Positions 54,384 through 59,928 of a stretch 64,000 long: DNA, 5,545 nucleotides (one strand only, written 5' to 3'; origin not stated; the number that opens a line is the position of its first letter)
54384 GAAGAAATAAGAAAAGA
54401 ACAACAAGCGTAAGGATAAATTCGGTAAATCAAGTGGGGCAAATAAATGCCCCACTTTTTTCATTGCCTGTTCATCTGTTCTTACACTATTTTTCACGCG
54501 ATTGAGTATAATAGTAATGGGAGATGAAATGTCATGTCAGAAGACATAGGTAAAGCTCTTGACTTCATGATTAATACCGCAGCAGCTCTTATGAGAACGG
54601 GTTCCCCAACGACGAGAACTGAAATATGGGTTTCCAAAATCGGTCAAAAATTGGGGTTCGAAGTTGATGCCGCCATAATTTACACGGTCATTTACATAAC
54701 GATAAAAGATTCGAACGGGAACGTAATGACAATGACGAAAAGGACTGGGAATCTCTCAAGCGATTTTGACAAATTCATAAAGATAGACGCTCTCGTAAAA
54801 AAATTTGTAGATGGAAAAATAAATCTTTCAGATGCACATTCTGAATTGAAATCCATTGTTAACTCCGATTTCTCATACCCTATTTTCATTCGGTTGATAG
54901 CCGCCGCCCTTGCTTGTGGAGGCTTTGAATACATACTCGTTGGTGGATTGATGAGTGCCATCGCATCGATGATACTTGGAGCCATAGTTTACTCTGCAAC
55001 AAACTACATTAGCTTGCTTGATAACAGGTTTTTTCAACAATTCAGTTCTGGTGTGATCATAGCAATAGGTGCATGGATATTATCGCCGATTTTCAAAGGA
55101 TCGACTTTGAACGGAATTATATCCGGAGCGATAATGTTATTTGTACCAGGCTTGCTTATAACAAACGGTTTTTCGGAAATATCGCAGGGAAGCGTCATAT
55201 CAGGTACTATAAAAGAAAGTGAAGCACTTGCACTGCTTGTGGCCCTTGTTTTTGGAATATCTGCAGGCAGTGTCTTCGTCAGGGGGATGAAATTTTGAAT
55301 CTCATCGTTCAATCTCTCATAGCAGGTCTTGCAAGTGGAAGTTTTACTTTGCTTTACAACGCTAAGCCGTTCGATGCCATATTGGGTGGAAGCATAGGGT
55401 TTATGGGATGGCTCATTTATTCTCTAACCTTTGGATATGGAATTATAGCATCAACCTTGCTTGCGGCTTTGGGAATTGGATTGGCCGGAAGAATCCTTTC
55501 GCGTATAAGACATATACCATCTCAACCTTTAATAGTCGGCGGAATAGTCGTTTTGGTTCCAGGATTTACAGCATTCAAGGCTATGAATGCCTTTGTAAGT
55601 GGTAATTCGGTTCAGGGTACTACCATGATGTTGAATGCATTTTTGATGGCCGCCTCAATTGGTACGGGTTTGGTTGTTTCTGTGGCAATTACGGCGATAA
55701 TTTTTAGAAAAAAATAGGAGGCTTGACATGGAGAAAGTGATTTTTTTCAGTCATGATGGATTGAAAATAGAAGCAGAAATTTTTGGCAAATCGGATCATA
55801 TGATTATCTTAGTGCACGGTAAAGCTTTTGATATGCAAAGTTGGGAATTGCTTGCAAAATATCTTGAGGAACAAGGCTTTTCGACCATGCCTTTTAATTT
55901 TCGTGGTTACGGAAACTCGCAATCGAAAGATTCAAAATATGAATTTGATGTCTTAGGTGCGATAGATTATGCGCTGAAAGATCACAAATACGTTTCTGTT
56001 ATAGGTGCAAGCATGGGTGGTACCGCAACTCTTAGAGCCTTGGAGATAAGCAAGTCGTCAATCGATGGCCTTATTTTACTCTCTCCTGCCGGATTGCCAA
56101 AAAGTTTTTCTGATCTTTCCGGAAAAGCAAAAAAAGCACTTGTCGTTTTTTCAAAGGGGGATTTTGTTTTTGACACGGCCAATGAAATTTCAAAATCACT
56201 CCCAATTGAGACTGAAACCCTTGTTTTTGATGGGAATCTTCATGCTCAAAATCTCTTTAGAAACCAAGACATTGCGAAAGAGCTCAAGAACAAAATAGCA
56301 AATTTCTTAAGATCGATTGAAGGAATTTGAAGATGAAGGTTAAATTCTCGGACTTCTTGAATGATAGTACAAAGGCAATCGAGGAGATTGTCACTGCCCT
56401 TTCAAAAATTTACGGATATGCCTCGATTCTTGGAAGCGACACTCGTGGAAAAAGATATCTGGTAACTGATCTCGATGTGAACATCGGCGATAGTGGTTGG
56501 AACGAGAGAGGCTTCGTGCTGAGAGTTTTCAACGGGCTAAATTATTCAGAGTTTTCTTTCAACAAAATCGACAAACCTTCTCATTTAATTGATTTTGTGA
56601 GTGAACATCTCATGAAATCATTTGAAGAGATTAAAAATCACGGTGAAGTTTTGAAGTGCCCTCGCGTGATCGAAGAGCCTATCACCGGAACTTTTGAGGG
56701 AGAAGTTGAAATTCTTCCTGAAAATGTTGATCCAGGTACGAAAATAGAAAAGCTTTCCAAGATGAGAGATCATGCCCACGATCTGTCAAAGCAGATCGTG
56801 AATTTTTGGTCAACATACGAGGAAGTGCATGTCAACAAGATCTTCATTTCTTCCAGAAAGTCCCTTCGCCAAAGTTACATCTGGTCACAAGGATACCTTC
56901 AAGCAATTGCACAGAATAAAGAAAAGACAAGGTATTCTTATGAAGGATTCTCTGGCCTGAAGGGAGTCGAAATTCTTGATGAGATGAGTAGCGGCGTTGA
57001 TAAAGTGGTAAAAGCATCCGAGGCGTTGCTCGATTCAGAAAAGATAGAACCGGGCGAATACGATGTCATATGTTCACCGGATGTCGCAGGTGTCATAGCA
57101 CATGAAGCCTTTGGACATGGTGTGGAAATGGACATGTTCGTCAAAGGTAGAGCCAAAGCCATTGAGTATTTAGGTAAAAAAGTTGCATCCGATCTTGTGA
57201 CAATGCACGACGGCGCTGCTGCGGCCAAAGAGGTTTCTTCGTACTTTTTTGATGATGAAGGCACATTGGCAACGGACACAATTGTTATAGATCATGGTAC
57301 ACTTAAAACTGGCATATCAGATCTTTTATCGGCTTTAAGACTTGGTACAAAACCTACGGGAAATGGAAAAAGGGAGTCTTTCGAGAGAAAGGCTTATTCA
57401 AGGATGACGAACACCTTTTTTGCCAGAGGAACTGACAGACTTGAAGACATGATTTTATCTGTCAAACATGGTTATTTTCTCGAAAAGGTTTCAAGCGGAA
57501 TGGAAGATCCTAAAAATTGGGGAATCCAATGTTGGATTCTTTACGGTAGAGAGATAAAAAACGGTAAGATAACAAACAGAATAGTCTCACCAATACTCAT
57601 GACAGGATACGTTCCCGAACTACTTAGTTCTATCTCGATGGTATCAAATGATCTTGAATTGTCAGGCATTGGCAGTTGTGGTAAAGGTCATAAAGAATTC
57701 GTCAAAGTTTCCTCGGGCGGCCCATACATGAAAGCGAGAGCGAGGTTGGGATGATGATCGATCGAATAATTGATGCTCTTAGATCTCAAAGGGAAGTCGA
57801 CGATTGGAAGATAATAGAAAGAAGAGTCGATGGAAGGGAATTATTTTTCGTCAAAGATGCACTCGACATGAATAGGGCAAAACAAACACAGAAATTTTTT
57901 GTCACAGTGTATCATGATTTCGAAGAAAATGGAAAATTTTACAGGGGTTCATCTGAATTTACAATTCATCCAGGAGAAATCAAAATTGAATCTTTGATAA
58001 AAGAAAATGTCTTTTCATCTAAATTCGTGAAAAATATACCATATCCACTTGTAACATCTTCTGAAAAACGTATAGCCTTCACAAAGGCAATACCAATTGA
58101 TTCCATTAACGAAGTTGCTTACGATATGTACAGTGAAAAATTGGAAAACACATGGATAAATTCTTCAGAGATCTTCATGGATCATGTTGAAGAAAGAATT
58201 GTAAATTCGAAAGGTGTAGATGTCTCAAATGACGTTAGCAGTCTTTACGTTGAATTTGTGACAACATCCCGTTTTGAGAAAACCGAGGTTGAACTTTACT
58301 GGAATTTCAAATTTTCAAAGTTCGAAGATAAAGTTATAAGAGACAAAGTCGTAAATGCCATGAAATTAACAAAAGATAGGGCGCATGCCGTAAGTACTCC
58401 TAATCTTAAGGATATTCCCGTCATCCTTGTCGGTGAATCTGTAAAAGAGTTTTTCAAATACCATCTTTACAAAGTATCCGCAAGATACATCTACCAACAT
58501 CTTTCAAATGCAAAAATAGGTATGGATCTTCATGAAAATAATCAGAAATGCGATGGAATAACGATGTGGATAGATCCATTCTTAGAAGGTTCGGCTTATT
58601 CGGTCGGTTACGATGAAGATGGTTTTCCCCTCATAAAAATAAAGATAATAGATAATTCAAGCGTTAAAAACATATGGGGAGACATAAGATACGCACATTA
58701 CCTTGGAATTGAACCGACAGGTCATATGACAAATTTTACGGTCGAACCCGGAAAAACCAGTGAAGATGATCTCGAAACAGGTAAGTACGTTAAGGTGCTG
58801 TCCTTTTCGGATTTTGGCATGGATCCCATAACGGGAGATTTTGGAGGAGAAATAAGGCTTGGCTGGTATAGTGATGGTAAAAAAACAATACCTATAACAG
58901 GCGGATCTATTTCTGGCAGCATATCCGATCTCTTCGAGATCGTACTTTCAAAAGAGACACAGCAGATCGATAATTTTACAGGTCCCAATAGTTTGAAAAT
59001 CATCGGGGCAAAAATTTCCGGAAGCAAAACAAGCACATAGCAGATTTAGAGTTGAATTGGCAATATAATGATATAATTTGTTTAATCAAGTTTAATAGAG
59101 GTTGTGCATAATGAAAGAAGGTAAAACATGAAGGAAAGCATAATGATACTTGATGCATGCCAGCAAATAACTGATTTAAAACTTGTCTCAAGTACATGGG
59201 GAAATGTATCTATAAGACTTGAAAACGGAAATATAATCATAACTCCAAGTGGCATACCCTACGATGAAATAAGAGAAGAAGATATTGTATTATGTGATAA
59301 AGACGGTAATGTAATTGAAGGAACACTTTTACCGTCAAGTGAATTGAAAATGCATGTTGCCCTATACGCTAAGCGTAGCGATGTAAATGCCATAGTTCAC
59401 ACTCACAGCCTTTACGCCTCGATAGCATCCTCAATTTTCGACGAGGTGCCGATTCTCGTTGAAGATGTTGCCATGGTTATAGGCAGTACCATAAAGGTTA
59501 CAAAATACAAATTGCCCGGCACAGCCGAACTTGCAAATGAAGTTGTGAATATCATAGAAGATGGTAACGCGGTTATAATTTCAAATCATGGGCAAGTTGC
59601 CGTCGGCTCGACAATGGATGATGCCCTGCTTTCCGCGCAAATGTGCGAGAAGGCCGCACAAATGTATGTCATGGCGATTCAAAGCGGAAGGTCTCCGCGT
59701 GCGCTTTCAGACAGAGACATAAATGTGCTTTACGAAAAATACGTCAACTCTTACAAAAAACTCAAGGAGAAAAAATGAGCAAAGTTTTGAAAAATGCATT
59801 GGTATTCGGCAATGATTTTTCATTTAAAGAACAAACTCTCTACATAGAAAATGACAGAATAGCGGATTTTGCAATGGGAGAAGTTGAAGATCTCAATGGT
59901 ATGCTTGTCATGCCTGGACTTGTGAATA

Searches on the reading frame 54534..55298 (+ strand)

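Call 69: search_protein_families(library=pfam, proteins=[window:54534-55298:+], max_evalue=0.00001)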
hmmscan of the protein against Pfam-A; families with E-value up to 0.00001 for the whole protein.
window:54534-55298:+ (254 aa): 1 family
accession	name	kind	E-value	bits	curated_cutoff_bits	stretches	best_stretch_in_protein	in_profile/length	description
PF06738.18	ThrE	-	1.5e-46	159.3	26.3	1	10-246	1-238/241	Putative threonine/serine exporter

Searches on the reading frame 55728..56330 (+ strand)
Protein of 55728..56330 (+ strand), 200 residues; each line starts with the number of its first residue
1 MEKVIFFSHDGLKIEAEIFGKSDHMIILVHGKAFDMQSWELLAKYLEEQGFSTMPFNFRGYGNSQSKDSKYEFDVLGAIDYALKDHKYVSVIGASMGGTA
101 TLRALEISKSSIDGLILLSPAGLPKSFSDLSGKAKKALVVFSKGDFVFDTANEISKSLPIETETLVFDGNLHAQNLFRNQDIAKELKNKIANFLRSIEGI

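Call 69: search_protein_families(library=pfam, proteins=[window:55728-56330:+], max_evalue=0.00001)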
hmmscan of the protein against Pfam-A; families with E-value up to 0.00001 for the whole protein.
window:55728-56330:+ (200 aa): 4 families
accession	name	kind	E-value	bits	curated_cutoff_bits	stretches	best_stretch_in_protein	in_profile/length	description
PF12146.15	Hydrolase_4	-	2.6e-13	50.3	27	1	21-128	2-117/239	Serine aminopeptidase, S33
PF00561.26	Abhydrolase_1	-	8.4e-12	45.7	25.8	1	26-129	3-108/245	alpha/beta hydrolase fold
PF12697.13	Abhydrolase_6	-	4.1e-06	28.1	26.3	1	26-127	1-100/217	Alpha/beta hydrolase family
PF12695.13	Abhydrolase_5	-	8.7e-06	26.1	27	0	27-174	3-142/164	Alpha/beta hydrolase family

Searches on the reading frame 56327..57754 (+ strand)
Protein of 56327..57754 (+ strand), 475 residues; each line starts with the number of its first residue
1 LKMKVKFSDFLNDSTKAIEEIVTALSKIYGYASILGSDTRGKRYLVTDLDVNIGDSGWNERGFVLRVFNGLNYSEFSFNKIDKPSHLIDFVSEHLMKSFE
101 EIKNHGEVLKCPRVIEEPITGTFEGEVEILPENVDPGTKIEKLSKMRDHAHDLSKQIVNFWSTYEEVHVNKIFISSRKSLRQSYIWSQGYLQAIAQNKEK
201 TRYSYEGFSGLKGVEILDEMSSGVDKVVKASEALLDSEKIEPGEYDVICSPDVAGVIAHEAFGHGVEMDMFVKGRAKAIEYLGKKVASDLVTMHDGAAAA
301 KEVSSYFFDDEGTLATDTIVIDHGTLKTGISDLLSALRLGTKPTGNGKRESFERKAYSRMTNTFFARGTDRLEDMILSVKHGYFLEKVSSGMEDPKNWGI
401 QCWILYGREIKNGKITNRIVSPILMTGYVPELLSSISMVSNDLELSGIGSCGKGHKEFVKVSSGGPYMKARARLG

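Call 69: search_protein_families(library=pfam, proteins=[window:56327-57754:+], max_evalue=0.00001)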
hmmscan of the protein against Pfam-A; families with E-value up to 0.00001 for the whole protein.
window:56327-57754:+ (475 aa): 1 family
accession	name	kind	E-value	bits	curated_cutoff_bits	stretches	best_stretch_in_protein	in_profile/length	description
PF19289.4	PmbA_TldD_3rd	-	7.4e-47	159.8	22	1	242-469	1-212/220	PmbA/TldA metallopeptidase C-terminal domain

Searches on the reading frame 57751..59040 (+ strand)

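Call 69: search_protein_families(library=pfam, proteins=[window:57751-59040:+], max_evalue=0.00001)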
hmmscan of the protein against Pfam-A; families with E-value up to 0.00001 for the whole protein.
window:57751-59040:+ (429 aa): 1 family
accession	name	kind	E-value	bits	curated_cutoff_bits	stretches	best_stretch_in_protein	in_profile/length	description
PF19289.4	PmbA_TldD_3rd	-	5.5e-23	81.7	22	1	221-422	3-218/220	PmbA/TldA metallopeptidase C-terminal domain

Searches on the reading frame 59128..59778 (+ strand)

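Call 69: search_protein_families(library=pfam, proteins=[window:59128-59778:+], max_evalue=0.00001)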
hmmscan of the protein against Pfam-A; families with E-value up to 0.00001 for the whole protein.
window:59128-59778:+ (216 aa): 1 family
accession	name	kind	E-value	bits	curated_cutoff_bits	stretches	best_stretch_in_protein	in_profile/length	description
PF00596.27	Aldolase_II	-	2.6e-50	171.3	22.2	1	7-181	3-183/183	Class II Aldolase and Adducin N-terminal domain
